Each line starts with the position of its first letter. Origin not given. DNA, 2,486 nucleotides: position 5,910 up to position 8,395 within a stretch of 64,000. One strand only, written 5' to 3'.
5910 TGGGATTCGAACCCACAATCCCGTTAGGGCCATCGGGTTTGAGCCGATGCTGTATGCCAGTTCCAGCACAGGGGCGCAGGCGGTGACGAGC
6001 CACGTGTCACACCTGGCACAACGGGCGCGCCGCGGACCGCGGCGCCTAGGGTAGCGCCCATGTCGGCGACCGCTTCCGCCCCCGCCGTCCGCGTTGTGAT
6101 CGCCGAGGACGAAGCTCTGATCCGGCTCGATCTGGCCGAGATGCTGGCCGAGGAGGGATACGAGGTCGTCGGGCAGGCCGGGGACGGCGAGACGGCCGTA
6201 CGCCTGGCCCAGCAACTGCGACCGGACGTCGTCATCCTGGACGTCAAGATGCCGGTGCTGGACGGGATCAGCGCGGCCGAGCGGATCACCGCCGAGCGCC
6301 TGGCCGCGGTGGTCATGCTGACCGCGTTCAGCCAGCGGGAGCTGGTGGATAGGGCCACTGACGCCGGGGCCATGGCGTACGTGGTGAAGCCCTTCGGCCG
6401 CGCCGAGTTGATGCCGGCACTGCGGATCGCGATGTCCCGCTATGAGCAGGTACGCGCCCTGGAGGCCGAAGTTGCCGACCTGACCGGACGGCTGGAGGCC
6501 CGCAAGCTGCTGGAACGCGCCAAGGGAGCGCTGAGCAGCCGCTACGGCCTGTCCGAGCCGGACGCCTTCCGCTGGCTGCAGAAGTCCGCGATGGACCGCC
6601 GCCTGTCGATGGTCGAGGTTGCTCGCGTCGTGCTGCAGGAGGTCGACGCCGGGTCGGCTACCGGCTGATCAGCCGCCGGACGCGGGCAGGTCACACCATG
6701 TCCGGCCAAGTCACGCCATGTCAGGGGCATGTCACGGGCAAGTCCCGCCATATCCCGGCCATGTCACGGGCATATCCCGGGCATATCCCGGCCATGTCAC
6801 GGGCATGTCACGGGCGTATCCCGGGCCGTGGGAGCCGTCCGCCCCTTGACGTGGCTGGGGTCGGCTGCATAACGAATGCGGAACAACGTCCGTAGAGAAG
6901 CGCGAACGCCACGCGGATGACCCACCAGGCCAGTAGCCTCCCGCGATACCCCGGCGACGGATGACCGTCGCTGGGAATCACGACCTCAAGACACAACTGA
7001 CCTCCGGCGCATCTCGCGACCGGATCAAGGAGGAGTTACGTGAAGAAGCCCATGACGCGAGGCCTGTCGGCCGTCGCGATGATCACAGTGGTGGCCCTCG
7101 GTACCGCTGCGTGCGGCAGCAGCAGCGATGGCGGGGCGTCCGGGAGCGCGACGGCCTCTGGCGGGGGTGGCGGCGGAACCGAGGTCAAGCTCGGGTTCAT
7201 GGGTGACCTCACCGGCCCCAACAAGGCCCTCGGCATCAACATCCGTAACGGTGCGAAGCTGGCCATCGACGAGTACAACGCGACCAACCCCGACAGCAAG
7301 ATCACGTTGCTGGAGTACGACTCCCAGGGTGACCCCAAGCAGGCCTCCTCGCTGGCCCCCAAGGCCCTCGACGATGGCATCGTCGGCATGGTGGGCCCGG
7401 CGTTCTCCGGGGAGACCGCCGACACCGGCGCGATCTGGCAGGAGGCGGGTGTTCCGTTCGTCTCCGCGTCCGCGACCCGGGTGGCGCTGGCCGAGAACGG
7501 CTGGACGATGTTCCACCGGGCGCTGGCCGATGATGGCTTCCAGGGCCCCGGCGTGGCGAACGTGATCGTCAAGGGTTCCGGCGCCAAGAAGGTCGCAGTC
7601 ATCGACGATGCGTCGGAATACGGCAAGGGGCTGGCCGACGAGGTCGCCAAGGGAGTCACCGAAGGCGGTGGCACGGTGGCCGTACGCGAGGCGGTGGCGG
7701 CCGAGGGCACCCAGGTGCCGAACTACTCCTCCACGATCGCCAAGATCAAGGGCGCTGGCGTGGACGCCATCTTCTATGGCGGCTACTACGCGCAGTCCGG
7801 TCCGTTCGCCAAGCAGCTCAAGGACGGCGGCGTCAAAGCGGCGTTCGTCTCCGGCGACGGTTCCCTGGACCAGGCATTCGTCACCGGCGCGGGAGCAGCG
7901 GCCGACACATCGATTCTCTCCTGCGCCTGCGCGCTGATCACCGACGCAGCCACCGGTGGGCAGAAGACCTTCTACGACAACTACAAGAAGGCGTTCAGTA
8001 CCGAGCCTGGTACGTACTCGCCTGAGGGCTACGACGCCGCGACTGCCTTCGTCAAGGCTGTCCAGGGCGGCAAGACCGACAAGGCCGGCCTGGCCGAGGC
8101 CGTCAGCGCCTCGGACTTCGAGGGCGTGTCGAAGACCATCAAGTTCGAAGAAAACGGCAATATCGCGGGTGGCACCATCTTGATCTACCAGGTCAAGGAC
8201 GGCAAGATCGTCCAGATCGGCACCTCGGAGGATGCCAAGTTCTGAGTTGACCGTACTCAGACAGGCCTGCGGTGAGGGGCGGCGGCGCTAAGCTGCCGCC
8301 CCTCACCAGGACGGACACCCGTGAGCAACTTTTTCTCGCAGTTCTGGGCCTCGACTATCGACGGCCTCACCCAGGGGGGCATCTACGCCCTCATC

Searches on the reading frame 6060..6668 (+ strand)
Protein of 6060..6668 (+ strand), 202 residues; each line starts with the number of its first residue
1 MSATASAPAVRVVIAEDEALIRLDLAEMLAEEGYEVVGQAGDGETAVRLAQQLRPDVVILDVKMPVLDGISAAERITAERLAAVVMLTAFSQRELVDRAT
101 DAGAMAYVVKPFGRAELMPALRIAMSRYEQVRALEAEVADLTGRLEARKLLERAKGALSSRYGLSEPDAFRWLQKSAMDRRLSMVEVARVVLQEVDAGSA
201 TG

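Call 88: search_protein_families(library=pfam, proteins=[window:6060-6668:+], max_evalue=0.00001)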
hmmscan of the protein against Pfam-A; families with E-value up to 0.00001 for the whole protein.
window:6060-6668:+ (202 aa): 2 families
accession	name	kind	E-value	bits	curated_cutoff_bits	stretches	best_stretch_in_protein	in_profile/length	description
PF00072.30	Response_reg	-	9.7e-27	93.8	30.2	1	12-121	1-110/111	Response regulator receiver domain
PF03861.19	ANTAR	-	4.2e-20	71.7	27.3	1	140-191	2-53/54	ANTAR domain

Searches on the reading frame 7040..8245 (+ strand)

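Call 88: search_protein_families(library=pfam, proteins=[window:7040-8245:+], max_evalue=0.00001)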
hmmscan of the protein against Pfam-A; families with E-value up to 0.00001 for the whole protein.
window:7040-8245:+ (401 aa): 2 families
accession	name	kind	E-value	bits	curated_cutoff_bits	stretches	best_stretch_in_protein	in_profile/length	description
PF13458.12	Peripla_BP_6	-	3.7e-47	162.1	31.7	1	48-389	1-343/343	Periplasmic binding protein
PF01094.35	ANF_receptor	-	2e-15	57.1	25.4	1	71-223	5-159/353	Receptor family ligand binding region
